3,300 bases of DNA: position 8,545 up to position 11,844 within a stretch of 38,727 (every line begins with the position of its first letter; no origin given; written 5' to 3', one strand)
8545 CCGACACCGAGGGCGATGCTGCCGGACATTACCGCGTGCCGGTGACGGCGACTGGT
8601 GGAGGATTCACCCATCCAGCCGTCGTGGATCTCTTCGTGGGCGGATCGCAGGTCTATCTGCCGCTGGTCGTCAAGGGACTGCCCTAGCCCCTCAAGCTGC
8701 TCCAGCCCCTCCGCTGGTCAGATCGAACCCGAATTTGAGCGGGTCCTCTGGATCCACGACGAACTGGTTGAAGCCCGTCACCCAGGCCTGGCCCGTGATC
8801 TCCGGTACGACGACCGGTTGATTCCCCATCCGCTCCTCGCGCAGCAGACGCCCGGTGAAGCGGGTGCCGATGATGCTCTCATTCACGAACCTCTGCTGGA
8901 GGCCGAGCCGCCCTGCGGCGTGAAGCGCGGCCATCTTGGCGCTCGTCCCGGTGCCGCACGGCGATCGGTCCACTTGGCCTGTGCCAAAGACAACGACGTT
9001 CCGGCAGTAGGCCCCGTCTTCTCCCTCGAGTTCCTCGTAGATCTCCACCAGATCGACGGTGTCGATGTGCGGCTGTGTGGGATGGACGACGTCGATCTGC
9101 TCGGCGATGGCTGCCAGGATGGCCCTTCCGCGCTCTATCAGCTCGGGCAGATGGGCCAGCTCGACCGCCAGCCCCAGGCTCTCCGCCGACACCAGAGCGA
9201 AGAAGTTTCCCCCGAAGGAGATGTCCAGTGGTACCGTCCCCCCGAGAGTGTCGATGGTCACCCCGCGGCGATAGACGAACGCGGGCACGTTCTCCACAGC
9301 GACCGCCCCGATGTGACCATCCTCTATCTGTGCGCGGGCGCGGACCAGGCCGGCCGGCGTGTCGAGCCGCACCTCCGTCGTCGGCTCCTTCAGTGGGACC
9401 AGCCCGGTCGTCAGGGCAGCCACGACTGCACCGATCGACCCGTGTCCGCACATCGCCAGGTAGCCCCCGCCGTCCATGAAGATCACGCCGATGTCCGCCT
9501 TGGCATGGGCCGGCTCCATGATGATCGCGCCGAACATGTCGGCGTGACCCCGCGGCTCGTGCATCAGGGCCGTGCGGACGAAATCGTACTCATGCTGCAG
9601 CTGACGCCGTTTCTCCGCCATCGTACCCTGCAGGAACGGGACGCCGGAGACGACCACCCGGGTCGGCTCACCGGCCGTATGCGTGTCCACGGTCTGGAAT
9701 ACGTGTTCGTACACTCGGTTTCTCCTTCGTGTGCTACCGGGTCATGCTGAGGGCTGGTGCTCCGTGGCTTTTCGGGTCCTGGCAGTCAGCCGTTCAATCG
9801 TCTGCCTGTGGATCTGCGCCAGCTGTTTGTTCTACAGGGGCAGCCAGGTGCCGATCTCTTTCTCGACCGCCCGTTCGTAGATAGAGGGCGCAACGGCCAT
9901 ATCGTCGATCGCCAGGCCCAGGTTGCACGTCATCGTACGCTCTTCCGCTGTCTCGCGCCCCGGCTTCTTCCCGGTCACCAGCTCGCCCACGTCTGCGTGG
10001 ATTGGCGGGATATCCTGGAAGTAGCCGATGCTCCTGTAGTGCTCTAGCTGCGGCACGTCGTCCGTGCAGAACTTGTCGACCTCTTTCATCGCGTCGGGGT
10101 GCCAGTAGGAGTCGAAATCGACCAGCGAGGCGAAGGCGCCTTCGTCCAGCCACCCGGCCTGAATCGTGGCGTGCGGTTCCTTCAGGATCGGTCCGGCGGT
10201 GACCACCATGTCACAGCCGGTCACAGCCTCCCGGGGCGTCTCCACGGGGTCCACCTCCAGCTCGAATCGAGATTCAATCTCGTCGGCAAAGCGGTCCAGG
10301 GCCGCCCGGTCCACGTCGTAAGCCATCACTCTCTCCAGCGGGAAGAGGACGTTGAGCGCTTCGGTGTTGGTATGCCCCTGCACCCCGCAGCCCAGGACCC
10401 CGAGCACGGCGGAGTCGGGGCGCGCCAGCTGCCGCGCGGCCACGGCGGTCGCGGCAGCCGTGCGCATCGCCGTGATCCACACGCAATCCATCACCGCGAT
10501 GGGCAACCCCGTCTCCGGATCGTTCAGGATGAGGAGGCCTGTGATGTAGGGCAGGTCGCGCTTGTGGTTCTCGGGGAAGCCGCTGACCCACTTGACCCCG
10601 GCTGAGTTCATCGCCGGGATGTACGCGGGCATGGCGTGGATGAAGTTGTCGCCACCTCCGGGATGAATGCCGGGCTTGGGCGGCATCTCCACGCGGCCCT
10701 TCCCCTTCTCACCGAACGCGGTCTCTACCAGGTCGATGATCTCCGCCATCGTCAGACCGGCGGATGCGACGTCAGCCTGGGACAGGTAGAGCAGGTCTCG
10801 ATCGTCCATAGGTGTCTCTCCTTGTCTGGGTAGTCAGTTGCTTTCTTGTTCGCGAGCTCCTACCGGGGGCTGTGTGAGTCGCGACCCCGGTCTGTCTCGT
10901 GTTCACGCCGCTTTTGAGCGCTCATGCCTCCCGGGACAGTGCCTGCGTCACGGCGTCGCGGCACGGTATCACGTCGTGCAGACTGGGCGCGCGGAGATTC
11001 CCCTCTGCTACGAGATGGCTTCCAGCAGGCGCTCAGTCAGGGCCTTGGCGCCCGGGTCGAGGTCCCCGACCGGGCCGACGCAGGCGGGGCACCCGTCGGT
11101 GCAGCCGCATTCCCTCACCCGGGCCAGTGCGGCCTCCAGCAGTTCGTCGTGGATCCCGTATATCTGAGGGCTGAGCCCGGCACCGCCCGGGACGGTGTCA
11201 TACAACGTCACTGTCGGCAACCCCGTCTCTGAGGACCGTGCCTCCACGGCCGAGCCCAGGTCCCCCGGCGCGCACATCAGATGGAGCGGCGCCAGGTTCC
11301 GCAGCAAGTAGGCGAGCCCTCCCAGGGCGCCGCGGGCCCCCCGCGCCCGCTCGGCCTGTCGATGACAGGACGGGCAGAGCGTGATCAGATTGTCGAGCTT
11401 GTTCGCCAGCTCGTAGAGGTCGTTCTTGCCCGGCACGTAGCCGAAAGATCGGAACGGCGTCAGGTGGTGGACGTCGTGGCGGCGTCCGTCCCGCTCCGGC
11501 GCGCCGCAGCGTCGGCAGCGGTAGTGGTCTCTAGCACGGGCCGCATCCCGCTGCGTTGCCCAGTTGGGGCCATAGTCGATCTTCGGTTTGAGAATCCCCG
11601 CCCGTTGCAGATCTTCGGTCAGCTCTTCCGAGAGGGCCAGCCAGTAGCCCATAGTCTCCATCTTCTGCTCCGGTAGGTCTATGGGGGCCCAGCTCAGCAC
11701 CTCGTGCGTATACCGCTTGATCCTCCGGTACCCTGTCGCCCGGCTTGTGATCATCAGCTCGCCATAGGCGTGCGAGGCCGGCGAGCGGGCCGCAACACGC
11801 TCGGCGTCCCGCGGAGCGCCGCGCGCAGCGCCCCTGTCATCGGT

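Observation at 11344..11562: HNH-like nuclease module inserted into an MrfA-type DExH/DUF1998 helicase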

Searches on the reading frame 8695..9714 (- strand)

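Call 24: search_protein_families(library=pfam, proteins=[window:8695-9714:-], max_evalue=0.0001)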
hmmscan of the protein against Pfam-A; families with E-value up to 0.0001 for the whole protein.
window:8695-9714:- (340 aa): 2 families
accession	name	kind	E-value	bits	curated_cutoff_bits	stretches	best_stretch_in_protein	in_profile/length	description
PF05544.16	Pro_racemase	-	3.7e-117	391.5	27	1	9-330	2-324/325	Proline racemase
PF01678.24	DAP_epimerase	-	8.9e-07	29.4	34.7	0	63-134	42-110/121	Diaminopimelate epimerase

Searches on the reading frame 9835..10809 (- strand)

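Call 24: search_protein_families(library=pfam, proteins=[window:9835-10809:-], max_evalue=0.0001)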
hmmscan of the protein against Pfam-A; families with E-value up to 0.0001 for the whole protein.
window:9835-10809:- (325 aa): 1 family
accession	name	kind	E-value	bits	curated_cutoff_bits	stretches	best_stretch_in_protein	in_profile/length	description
PF02423.21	OCD_Mu_crystall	-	2.7e-71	240.6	24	1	11-317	8-313/314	Ornithine cyclodeaminase/mu-crystallin family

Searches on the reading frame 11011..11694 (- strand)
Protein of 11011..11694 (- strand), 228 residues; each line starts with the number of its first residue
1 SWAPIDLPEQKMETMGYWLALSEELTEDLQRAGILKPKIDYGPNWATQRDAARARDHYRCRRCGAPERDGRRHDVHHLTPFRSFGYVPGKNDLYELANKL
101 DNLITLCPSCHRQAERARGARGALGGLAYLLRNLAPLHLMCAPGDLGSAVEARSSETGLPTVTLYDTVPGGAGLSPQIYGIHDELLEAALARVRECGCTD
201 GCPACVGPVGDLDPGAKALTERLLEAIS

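Call 36: find_related_loci(query=A4, collection=genome_contigs, flank=10000)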
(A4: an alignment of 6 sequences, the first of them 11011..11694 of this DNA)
Query A4 (228 aa) in genome_contigs; peptide patterns used: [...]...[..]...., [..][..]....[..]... (x = any residue, [..] = any of these).
600 stretches matched a pattern (row limit reached: there are more); 590 encode a relative of the query (tblastn E <= 1e-3); the best 80 are kept; 80 distinct loci.
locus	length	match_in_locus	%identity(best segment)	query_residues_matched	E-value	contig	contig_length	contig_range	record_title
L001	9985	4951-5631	78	1-227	2e-113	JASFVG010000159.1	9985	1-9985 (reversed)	MAG: Anaerolineae bacterium isolate D1105M20metaG_Bin_199 D1105M20metaG_FD_scaffold_1778_c1, whole genome shotgun sequen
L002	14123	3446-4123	69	2-227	4e-99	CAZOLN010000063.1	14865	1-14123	MAG TPA_asm: uncultured Anaerolineales bacterium isolate binchicken_co6_399 genome assembly, contig: NODE_4433_length_14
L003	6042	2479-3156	69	2-227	6e-98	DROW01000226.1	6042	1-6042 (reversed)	MAG TPA_asm: Chloroflexi bacterium isolate HyVt-544 HyVt-544_k145_790609, whole genome shotgun sequence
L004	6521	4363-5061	64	2-227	1e-90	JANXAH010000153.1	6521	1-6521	MAG: Anaerolineae bacterium isolate SKYB113 k141_172479, whole genome shotgun sequence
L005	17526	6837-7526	64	2-228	2e-87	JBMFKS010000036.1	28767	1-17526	MAG: Anaerolineae bacterium isolate KM4336-29 NODE_36_length_28767_cov_6.877693, whole genome shotgun sequence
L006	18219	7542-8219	58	2-227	2e-86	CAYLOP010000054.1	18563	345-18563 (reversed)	MAG TPA_asm: uncultured Anaerolineaceae bacterium isolate binchicken_co34_523 genome assembly, contig: NODE_4798_length_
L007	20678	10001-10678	67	2-227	1e-86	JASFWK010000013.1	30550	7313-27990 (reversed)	MAG: Anaerolineae bacterium isolate D1105U12metaG_sub_Bin_384 D1105U12metaG_FD_scaffold_14_c1, whole genome shotgun sequ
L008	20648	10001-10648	60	2-217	1e-85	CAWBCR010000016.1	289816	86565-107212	MAG: uncultured Chloroflexia bacterium isolate MFD02416.bin.2.250 genome assembly, contig: contig_28957, whole genome sh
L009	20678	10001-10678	58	2-227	1e-84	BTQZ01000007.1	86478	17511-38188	MAG: Anaerolineae bacterium BMS9Abin28 DNA, NODE_22_length_86478, whole genome shotgun sequence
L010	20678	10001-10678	57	2-227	2e-84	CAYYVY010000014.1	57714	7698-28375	MAG TPA_asm: uncultured Anaerolineaceae bacterium isolate SRP214966_co2_133 genome assembly, contig: NODE_503_length_577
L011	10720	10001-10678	57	2-227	3e-83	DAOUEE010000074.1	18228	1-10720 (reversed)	MAG TPA_asm: Anaerolineales bacterium isolate N4_180 k133_3218977, whole genome shotgun sequence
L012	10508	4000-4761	56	2-227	2e-82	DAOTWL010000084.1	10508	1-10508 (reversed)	MAG TPA_asm: Anaerolineae bacterium isolate H13_138 k109_285392, whole genome shotgun sequence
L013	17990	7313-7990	60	2-227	5e-81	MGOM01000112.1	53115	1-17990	MAG: Chloroflexi bacterium RBG_19FT_COMBO_62_14 rbg_19ft_combo_scaffold_56, whole genome shotgun sequence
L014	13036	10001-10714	55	2-228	1e-80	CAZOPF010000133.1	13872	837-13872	MAG TPA_asm: uncultured Ardenticatenaceae bacterium isolate binchicken_co274_488 genome assembly, contig: NODE_11070_len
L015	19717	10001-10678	54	2-227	1e-80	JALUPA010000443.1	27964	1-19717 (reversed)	MAG: Ardenticatenaceae bacterium isolate S146_maxbin2_scaf2bin.202 S146_NODE_334_length_27964_cov_4.343392, whole genome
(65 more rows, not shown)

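Call 48: find_homologous_proteins(query=A3, max_evalue=1e-10)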
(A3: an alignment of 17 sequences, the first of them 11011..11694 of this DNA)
Query A3 (17 sequences) (228 aa, profile of the alignment): 381 proteins with E <= 1e-10 among 8000 candidates; the best 120 are listed.
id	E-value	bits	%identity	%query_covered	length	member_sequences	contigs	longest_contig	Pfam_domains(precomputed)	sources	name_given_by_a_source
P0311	4.8e-97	342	53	98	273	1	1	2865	PF09369.16,PF01844.30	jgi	jgi:DEAD/DEAH box helicase domain-containing protein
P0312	1.2e-96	341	56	100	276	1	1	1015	PF09369.16,PF01844.30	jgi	jgi:DEAD/DEAH box helicase domain-containing protein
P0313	1.3e-96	340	59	99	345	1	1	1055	PF09369.16,PF01844.30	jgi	-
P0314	1.7e-96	340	54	98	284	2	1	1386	PF09369.16,PF01844.30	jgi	jgi:DEAD/DEAH box helicase domain-containing protein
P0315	5.0e-96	339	57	99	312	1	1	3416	PF09369.16,PF01844.30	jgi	-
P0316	9.8e-96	338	53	100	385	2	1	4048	PF09369.16,PF01844.30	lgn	-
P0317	1.0e-95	338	53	98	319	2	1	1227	PF09369.16,PF01844.30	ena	-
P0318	3.4e-95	336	57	98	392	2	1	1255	PF09369.16,PF01844.30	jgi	jgi:DEAD/DEAH box helicase domain-containing protein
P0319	6.5e-95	335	56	99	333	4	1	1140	PF09369.16,PF01844.30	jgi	jgi:DEAD/DEAH box helicase domain-containing protein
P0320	7.2e-95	335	74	100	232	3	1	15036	PF09369.16,PF01844.30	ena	-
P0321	1.8e-94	333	56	100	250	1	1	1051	PF09369.16,PF01844.30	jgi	jgi:DEAD/DEAH box helicase domain-containing protein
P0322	1.9e-94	333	58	99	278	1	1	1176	PF09369.16,PF01844.30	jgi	jgi:DEAD/DEAH box helicase domain-containing protein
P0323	4.0e-94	332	55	99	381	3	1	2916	PF09369.16,PF01844.30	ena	-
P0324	5.6e-94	332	72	100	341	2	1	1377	PF09369.16,PF01844.30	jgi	jgi:DEAD/DEAH box helicase domain-containing protein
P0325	7.1e-94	331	79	100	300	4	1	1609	PF09369.16,PF01844.30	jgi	jgi:DEAD/DEAH box helicase domain-containing protein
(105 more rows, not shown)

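Call 70: search_dna_similar(query=window:11011-11694:-, collection=plasmids, mode=protein, max_rows=15, max_evalue=0.001)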
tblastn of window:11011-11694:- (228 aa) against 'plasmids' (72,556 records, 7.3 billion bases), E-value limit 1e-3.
Records with a match: 72; places in all: 81; records where one place covers at least 80% of the query: 0.
Best place of each record, by identity: <60% 72.
By first word of the organism name: Halobacterium 10; Haloarcula 8; Natrinema 6; Haloplanus 4; Halomicrobium 3; Haloferax 3; Halocatena 3; Halorarius 2; Halomarina 2; Halapricum 2; and 25 more.
By predicted mobility (MOB-suite, as given by PLSDB): non-mobilizable 72.
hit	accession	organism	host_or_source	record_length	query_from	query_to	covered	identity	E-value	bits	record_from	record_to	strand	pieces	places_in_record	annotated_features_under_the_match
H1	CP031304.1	Natrinema thermotolerans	Cell culture,Korean salt-fermented food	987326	41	115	33%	52.6%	7e-16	83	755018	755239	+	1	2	hypothetical protein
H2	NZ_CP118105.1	Paenibacillus urinalis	Homo sapiens,blood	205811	36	113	34%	49.4%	2e-11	70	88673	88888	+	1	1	HNH endonuclease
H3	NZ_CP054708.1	Halarchaeum sp. CBA1220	solar salt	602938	133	227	42%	38.4%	2e-5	52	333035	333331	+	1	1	DEAD/DEAH box helicase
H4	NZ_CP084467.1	Halomicrobium salinisoli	cell culture,gobi saline soil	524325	32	115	37%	41.8%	2e-8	61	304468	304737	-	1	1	HNH endonuclease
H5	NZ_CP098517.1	Haloplanus sp. GDY1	cell culture,salt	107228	39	115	34%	44.0%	1e-8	62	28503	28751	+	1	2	HNH endonuclease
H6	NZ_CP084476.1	Natrinema sp. DC36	cell culture,sediment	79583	41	111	31%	47.4%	3e-10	67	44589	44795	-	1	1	HNH endonuclease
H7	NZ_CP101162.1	Halorarius halobius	cell culture,salt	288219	41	115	33%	44.7%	3e-9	64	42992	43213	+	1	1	HNH endonuclease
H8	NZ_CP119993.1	Halomarina sp. PSR21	cell culture,saline soil from Tarim ...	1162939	36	115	29%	50.0%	2e-4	69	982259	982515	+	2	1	record has no annotation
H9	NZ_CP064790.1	Halapricum desulfuricans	Baskunchak hypersaline lake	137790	39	111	32%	45.0%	1e-8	62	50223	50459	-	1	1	HNH endonuclease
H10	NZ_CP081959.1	Halobaculum magnesiiphilum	cell culture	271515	39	111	32%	45.0%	3e-8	61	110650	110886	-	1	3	HNH endonuclease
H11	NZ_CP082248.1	Natrinema sp. SYSU A 869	cell culture,salt lake sediment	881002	41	111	31%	46.1%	5e-8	60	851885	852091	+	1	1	none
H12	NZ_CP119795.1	Haloarcula sp. SYNS111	cell culture,sediment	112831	20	115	42%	33.7%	3e-5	52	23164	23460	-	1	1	HNH endonuclease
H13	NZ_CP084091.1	Halomicrobium urmianum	cell culture,salt lake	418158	39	115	34%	41.7%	5e-8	60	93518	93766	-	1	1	HNH endonuclease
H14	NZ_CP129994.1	Salinibaculum sp. KK48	cell culture,sediment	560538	133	225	41%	33.7%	1e-7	59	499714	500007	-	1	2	DEAD/DEAH box helicase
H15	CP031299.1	Natrinema thermotolerans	Cell culture,Korean salt-fermented food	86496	36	115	35%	39.1%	2e-4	49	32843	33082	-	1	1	hypothetical protein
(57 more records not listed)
